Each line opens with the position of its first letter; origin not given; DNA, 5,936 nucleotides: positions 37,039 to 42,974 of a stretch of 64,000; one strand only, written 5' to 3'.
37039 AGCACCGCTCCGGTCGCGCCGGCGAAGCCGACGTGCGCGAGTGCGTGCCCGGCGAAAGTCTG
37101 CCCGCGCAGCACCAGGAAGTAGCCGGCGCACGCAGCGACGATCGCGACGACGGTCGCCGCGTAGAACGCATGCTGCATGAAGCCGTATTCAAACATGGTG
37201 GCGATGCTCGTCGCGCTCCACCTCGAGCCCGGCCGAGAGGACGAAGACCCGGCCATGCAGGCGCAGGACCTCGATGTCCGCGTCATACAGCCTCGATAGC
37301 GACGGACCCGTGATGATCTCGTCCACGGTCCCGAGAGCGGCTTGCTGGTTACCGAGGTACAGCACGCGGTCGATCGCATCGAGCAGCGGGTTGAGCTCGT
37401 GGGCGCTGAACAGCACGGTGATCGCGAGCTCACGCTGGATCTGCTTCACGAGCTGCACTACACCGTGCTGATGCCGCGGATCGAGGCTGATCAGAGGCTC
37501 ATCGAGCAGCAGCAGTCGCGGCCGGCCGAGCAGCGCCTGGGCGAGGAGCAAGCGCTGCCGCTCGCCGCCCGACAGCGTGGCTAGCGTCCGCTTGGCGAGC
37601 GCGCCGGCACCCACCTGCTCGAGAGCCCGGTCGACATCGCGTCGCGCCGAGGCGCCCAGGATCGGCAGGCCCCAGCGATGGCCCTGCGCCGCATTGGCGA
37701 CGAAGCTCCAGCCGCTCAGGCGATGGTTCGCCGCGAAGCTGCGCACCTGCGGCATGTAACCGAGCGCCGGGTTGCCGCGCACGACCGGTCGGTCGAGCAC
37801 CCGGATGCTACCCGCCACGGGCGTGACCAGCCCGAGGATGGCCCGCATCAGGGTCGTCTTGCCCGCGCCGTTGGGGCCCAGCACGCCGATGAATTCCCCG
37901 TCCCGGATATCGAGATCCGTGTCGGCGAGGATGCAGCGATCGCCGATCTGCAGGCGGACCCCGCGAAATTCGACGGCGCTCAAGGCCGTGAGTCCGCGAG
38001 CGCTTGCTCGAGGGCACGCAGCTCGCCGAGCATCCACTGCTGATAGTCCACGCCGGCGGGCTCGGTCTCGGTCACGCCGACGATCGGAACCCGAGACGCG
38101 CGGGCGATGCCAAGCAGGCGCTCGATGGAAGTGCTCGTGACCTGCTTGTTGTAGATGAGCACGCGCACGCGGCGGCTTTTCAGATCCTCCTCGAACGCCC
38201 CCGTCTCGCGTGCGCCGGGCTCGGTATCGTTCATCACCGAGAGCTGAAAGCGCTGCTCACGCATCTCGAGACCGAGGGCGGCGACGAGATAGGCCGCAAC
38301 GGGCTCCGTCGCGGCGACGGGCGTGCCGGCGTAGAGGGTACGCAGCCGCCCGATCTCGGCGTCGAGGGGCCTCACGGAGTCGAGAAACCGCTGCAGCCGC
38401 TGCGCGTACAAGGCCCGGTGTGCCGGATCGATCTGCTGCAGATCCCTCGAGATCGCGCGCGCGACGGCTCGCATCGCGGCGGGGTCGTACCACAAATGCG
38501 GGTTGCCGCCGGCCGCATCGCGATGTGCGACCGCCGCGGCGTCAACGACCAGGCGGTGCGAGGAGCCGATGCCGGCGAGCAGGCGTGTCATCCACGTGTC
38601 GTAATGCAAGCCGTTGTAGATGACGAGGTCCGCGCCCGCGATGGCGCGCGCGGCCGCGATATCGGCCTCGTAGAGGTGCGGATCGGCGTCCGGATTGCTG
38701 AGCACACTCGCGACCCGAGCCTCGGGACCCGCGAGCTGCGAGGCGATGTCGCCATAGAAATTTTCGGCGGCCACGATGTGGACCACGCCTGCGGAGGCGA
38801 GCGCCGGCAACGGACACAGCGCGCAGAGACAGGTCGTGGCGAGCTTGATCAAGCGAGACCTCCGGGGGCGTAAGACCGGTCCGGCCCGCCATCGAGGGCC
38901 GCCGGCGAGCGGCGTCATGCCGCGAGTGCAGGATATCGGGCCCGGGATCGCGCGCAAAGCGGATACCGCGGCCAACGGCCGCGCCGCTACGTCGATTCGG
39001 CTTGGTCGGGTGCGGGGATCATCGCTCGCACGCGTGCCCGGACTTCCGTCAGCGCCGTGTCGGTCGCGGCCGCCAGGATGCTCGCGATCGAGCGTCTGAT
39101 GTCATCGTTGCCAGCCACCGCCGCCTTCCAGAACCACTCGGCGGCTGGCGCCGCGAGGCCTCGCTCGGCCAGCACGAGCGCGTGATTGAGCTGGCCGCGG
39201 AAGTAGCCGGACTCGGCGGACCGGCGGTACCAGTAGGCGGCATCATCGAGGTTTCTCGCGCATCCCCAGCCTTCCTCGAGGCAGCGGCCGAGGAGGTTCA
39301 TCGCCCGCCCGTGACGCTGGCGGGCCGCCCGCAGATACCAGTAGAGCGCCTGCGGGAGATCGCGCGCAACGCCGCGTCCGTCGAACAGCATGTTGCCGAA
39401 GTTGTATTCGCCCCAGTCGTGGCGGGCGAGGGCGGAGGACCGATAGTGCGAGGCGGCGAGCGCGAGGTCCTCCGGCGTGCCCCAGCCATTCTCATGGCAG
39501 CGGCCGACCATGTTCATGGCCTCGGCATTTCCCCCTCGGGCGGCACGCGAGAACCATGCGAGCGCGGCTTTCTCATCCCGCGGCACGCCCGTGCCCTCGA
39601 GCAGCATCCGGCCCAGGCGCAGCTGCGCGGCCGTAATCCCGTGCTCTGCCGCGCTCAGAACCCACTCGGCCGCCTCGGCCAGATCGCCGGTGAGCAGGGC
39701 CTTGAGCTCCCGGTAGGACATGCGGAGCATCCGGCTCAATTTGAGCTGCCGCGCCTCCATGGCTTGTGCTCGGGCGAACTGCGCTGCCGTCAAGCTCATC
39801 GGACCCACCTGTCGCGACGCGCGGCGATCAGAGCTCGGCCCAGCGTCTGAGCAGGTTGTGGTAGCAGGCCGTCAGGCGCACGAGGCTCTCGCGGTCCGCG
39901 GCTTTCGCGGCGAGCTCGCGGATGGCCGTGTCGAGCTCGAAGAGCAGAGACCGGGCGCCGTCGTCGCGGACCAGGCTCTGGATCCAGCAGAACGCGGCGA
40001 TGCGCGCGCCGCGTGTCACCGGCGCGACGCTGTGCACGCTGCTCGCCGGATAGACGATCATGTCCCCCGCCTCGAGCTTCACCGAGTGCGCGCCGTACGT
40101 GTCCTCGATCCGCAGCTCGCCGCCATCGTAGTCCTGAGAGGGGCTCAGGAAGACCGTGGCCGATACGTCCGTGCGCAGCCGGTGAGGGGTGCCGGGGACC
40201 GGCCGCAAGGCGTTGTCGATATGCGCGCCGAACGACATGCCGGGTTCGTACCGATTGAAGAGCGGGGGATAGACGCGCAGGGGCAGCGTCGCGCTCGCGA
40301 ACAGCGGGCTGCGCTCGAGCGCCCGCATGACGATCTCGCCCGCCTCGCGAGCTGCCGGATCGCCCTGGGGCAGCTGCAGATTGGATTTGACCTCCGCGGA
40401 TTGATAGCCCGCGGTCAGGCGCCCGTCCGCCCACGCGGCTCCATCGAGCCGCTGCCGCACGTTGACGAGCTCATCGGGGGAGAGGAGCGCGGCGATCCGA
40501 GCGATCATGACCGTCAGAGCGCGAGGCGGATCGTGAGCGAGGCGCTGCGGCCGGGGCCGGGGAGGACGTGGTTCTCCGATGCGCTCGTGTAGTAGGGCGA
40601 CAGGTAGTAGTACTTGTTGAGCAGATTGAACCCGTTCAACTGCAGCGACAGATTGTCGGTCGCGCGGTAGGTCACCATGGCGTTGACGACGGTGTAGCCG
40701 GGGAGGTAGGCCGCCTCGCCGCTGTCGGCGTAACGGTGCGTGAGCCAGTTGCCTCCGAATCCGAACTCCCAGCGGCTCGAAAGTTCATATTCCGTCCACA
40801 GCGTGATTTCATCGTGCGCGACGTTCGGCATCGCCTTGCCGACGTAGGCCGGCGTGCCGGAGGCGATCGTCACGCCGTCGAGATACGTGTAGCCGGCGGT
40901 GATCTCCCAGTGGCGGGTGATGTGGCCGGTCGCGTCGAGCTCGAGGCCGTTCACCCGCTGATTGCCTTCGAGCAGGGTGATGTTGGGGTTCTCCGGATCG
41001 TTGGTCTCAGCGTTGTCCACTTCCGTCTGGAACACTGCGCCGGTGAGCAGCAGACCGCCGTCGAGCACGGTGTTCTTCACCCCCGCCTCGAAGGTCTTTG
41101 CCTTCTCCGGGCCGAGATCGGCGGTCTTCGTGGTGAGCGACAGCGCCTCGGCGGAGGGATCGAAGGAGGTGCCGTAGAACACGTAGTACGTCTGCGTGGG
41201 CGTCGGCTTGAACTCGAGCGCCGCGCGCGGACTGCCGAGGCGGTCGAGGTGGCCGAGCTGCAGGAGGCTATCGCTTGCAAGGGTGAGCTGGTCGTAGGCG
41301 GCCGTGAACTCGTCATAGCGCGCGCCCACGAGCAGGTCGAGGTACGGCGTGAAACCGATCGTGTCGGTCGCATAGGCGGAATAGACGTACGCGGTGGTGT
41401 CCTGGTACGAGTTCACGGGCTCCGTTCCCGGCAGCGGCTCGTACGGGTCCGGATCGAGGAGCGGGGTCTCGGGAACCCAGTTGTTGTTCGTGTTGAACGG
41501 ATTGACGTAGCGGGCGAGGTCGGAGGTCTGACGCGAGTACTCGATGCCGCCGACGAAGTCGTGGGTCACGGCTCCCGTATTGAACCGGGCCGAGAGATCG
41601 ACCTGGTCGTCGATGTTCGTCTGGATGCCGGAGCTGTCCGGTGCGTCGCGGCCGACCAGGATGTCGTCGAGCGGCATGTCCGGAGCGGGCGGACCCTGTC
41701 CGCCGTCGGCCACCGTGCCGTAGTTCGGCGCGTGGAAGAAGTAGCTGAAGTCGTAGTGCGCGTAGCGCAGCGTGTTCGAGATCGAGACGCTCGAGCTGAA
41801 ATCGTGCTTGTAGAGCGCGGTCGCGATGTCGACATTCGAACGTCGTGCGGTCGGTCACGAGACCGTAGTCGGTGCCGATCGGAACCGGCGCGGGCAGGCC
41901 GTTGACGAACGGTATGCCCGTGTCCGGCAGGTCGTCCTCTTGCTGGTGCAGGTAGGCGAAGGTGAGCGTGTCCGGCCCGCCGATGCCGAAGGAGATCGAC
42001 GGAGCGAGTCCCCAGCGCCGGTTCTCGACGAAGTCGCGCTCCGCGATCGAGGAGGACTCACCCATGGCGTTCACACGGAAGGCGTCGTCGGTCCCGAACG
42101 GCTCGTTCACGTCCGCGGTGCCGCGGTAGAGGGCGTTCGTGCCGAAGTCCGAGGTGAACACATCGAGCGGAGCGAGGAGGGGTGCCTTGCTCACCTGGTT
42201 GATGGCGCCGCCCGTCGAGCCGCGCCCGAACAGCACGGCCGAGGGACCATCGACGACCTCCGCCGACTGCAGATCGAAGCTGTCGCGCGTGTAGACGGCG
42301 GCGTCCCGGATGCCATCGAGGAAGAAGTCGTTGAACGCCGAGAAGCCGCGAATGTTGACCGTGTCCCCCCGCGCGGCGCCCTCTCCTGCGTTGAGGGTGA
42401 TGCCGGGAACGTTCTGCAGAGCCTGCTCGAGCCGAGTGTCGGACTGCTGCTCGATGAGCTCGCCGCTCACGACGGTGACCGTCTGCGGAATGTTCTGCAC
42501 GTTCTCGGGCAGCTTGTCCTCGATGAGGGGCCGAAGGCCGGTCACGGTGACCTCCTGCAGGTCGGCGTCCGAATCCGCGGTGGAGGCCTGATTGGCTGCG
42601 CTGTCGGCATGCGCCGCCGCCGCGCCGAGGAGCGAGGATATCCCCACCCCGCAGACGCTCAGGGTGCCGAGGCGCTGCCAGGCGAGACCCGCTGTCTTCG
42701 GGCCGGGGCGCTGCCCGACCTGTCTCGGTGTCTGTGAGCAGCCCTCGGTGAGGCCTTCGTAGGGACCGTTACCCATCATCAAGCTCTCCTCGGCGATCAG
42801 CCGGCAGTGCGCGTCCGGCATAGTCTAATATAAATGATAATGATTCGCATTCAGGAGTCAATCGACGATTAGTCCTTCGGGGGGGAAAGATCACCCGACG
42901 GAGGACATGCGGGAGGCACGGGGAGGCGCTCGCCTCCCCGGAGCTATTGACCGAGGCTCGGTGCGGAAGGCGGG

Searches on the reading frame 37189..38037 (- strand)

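Call 50: search_protein_families(library=pfam, proteins=[window:37189-38037:-], max_evalue=0.001)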
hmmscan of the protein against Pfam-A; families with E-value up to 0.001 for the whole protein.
window:37189-38037:- (282 aa): 5 families
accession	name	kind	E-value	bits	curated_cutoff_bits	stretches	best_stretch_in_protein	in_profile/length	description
PF00005.33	ABC_tran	-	3.7e-28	99.3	25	1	38-182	2-136/137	ABC transporter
PF13304.12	AAA_21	-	2.6e-11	44.6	27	1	138-214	221-299/304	AAA domain, putative AbiEii toxin, Type IV TA system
PF02463.25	SMC_N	-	8.2e-06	25.8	40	0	47-68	24-48/220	RecF/RecN/SMC N terminal domain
PF13555.12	AAA_29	-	0.00028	21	27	0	41-74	16-49/61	P-loop containing region of AAA domain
PF13476.12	AAA_23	-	0.00077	20.6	27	0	39-68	12-40/201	AAA domain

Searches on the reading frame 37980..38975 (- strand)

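Call 50: search_protein_families(library=pfam, proteins=[window:37980-38975:-], max_evalue=0.001)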
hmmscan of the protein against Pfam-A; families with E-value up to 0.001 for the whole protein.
window:37980-38975:- (331 aa): 1 family
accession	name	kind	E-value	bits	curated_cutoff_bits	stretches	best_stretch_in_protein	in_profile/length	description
PF01297.22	ZnuA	-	2.6e-47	162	29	1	67-325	1-263/263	Zinc-uptake complex component A periplasmic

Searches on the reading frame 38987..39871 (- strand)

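Call 49: search_protein_families(library=pfam, proteins=[window:38987-39871:-], max_evalue=0.001)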
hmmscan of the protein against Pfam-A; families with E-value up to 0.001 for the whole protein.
window:38987-39871:- (294 aa): 1 family
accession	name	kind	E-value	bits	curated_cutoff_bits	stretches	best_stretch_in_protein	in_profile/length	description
PF08238.18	Sel1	-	9.4e-32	108.7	30.7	4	81-115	2-36/36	Sel1 repeat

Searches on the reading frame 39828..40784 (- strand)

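Call 49: search_protein_families(library=pfam, proteins=[window:39828-40784:-], max_evalue=0.001)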
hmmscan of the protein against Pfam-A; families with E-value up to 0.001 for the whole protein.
window:39828-40784:- (318 aa): 2 families
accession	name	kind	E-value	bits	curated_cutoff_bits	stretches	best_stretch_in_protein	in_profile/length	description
PF18331.6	PKHD_C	-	1.6e-19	70.1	22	1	275-317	1-43/43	PKHD-type hydroxylase C-terminal domain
PF13640.12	2OG-FeII_Oxy_3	-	2e-14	54.7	27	1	176-269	3-98/98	2OG-Fe(II) oxygenase superfamily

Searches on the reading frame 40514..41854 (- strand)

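Call 49: search_protein_families(library=pfam, proteins=[window:40514-41854:-], max_evalue=0.001)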
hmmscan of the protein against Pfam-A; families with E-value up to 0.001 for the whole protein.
window:40514-41854:- (446 aa): 1 family
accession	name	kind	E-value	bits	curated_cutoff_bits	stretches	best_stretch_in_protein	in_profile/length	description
PF00593.30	TonB_dep_Rec_b-barrel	-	6e-53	181.7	27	1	11-411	63-436/436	TonB dependent receptor-like, beta-barrel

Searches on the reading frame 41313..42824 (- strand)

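Call 49: search_protein_families(library=pfam, proteins=[window:41313-42824:-], max_evalue=0.001)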
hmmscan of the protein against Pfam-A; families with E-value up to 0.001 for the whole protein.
window:41313-42824:- (503 aa): 1 family
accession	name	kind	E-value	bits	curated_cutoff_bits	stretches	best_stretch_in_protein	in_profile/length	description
PF07715.20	Plug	-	1.1e-21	77.8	23.9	1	109-207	2-107/107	TonB-dependent Receptor Plug Domain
